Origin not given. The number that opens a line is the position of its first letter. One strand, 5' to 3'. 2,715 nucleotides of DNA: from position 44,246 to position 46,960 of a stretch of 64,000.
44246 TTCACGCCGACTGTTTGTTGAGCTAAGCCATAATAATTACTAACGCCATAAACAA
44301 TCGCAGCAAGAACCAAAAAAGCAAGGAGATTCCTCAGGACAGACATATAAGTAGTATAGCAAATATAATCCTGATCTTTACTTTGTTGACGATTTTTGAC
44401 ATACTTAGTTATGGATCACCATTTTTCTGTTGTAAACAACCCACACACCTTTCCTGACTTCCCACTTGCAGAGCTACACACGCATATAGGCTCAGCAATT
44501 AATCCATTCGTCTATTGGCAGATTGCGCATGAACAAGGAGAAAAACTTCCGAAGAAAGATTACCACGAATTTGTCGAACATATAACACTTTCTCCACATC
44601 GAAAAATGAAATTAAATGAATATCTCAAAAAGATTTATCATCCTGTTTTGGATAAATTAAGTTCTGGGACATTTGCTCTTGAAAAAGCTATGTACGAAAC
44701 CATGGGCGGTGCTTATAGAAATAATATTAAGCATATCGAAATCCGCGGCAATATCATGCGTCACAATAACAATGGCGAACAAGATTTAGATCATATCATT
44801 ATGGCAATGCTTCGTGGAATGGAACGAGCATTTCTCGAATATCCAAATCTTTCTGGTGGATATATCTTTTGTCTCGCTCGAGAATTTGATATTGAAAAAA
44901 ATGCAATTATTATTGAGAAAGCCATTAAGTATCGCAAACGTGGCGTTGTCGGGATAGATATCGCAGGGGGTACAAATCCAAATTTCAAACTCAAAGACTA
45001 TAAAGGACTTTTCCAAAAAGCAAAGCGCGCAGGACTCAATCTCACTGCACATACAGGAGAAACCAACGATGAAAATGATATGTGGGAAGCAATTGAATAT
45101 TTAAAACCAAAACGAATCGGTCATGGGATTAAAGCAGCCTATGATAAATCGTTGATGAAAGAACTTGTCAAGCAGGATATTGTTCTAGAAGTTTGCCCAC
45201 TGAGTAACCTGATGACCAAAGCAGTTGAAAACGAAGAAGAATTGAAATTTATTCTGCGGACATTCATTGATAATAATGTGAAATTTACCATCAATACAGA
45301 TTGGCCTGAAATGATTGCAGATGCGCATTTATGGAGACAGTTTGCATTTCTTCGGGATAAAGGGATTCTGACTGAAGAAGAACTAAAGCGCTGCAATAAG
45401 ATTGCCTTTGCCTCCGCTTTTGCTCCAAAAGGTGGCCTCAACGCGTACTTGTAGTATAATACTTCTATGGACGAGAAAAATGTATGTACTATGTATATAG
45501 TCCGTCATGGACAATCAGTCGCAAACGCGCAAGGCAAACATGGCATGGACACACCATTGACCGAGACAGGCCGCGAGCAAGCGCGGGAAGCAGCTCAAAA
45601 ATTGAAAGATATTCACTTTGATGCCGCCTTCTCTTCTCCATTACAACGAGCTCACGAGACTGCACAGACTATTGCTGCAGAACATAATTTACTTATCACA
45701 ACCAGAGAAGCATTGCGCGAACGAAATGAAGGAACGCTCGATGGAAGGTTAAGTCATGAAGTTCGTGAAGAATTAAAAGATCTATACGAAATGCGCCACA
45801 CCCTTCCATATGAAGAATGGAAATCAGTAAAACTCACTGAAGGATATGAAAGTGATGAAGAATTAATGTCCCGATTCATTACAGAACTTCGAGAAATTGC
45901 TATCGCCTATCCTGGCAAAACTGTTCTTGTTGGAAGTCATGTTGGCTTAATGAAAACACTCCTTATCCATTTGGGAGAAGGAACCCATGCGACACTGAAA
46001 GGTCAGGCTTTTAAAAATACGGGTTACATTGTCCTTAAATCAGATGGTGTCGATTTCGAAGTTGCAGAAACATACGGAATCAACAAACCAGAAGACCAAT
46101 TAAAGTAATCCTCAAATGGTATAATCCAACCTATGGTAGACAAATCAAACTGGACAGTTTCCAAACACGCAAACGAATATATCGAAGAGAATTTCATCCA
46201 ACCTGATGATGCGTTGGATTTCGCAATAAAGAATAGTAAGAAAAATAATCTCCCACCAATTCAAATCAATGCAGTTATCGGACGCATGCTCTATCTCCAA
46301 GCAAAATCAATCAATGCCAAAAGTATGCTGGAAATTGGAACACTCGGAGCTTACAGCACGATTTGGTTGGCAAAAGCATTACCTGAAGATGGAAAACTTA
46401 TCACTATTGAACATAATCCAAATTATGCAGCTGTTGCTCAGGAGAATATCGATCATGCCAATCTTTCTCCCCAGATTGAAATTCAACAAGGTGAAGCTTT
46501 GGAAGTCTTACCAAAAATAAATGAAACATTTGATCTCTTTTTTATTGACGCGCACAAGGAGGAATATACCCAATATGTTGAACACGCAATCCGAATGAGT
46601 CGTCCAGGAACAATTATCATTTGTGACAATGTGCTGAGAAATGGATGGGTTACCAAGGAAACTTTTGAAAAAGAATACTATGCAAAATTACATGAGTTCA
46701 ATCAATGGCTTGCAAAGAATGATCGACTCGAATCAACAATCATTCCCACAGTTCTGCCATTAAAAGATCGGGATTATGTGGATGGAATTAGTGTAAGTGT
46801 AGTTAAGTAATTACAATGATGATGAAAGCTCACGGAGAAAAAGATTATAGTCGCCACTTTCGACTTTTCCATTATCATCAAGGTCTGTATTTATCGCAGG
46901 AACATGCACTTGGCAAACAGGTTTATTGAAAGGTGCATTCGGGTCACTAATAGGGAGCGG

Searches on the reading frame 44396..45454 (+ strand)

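Call 3: search_protein_families(library=pfam, proteins=[window:44396-45454:+], max_evalue=0.01)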
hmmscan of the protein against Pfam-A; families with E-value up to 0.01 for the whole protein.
window:44396-45454:+ (352 aa): 3 families
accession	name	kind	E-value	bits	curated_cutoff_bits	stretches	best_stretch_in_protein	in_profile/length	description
PF00962.28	A_deaminase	-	5.2e-54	184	27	1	23-345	1-317/330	Adenosine deaminase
PF01979.26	Amidohydro_1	-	0.00068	19.4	25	1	173-234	108-170/345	Amidohydrolase family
PF04055.27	Radical_SAM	-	0.0032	18.1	29.5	1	172-256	33-118/166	Radical SAM superfamily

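Call 4: search_protein_families(library=ncbifam, proteins=[window:44396-45454:+], max_evalue=0.01)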
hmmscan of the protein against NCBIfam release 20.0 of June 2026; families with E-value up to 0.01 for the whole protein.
window:44396-45454:+ (352 aa): 10 families
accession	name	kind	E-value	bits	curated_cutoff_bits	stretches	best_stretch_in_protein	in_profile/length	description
TIGR01430.1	aden_deam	equivalog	1.1e-61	208.7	216.55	1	23-346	2-314/323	adenosine deaminase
NF006846.0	PRK09358.1-1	equivalog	3.7e-38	131.4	459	1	22-342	6-317/333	adenosine deaminase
NF006850.0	PRK09358.1-6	equivalog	1.1e-37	129.6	419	1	21-345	7-317/334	adenosine deaminase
NF006848.0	PRK09358.1-3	equivalog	1.5e-34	119.8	426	1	131-343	104-311/325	adenosine deaminase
NF006847.0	PRK09358.1-2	equivalog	1.3e-29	103.2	412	1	19-345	10-342/364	adenosine deaminase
NF006854.0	PRK09358.3-1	equivalog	9.3e-28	97.3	530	1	22-319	14-298/344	adenosine deaminase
NF006856.0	PRK09358.3-3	equivalog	2.4e-27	95.9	510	1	91-336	73-309/316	adenosine deaminase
NF006849.0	PRK09358.1-5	equivalog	1.3e-26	93.5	494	1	176-345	159-327/350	adenosine deaminase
TIGR01431.1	adm_rel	subfamily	1.2e-14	54.1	315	1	97-309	197-418/479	adenosine deaminase-related growth factor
NF006859.0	PRK09358.3-6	equivalog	1e-11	44.6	549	1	199-329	164-291/299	adenosine deaminase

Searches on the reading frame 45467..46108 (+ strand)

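Call 3: search_protein_families(library=pfam, proteins=[window:45467-46108:+], max_evalue=0.01)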
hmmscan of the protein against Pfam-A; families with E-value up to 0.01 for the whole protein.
window:45467-46108:+ (213 aa): 1 family
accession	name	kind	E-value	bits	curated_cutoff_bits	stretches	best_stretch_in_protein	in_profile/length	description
PF00300.27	His_Phos_1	-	1e-42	146.4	21.7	1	10-199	2-188/194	Histidine phosphatase superfamily (branch 1)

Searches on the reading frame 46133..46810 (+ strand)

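Call 3: search_protein_families(library=pfam, proteins=[window:46133-46810:+], max_evalue=0.01)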
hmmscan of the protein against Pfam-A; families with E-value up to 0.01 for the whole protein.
window:46133-46810:+ (225 aa): 6 families
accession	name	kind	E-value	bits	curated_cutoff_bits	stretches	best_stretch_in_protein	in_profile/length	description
PF01596.23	Methyltransf_3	-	6e-39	133.9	22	1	33-205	16-193/204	O-methyltransferase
PF13578.12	Methyltransf_24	-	4.8e-16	60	26.3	1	66-167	1-105/105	Methyltransferase domain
PF13847.12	Methyltransf_31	-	2.1e-06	27.9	27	1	62-181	4-126/145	Methyltransferase domain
PF13649.12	Methyltransf_25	-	2.2e-06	28.7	27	1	66-159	2-96/97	Methyltransferase domain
PF01135.25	PCMT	-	0.0001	22.6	20.3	1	61-121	73-132/210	Protein-L-isoaspartate(D-aspartate) O-methyltransferase (PCMT)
PF01232.29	Mannitol_dh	-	0.00017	22.1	27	1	156-223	113-177/199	Mannitol dehydrogenase Rossmann domain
